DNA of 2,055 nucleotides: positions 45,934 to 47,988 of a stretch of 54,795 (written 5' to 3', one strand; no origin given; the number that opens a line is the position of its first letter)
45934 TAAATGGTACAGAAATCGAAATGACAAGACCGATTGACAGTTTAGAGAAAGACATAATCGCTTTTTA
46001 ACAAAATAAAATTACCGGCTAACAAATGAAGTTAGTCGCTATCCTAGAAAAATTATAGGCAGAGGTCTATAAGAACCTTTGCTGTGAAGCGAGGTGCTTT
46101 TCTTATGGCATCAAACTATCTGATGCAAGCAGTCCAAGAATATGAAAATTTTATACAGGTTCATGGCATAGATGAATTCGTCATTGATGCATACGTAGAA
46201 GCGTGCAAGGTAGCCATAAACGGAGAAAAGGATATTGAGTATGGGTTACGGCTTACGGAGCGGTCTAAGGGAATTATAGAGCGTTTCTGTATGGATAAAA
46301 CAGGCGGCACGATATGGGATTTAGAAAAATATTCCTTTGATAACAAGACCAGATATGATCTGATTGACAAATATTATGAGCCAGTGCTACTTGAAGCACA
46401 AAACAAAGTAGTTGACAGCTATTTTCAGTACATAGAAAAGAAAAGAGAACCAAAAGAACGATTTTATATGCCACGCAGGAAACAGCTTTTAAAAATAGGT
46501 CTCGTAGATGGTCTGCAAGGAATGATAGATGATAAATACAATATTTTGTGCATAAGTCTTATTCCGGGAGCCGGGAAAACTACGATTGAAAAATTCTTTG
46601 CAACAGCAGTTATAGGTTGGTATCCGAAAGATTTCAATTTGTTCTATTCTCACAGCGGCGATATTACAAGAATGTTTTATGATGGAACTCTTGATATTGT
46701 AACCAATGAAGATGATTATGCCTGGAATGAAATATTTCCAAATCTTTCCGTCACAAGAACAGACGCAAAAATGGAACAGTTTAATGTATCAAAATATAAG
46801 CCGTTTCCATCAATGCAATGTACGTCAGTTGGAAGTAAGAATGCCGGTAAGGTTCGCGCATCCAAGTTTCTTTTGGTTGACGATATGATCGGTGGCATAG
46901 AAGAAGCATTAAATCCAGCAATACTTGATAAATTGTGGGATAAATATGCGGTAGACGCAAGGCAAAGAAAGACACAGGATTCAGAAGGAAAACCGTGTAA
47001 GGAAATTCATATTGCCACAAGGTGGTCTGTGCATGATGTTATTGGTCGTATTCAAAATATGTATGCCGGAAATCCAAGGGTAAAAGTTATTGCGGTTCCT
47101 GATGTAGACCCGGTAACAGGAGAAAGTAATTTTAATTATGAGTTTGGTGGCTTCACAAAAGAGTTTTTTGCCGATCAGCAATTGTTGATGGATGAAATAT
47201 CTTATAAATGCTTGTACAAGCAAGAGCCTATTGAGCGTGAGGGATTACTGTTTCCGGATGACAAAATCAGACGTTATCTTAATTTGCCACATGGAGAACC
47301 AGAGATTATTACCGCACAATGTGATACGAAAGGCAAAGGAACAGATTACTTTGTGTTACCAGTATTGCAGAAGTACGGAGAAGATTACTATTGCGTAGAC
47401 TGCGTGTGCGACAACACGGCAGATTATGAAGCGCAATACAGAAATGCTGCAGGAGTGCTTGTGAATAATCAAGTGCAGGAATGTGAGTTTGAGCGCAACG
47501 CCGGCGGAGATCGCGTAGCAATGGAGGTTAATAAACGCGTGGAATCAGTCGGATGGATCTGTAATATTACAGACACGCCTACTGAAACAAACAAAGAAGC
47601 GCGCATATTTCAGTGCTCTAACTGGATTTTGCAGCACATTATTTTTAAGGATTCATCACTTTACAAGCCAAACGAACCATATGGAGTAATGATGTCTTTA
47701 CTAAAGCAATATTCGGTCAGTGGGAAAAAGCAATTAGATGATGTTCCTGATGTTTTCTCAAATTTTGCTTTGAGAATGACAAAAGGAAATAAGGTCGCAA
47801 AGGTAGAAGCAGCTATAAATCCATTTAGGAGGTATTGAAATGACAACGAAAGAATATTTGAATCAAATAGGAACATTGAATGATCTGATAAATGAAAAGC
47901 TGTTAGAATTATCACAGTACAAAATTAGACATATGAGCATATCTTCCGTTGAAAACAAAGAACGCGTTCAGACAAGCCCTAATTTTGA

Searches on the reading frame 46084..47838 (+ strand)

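Call 9: search_protein_families(library=phrogs, proteins=[window:46084-47838:+], max_evalue=0.00001)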
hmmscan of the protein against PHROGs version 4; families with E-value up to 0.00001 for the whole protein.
window:46084-47838:+ (584 aa): 4 families
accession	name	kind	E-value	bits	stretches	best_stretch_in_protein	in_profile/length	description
phrog_38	-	head and packaging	2.4e-42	146.5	1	143-574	300-712/760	terminase large subunit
phrog_30251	-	head and packaging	1.5e-27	97.2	1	101-554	8-449/799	terminase large subunit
phrog_4758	-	head and packaging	1.6e-12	48.3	1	140-337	45-232/243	terminase large subunit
phrog_5573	-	head and packaging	6.7e-10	39.8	1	359-560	34-229/250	terminase large subunit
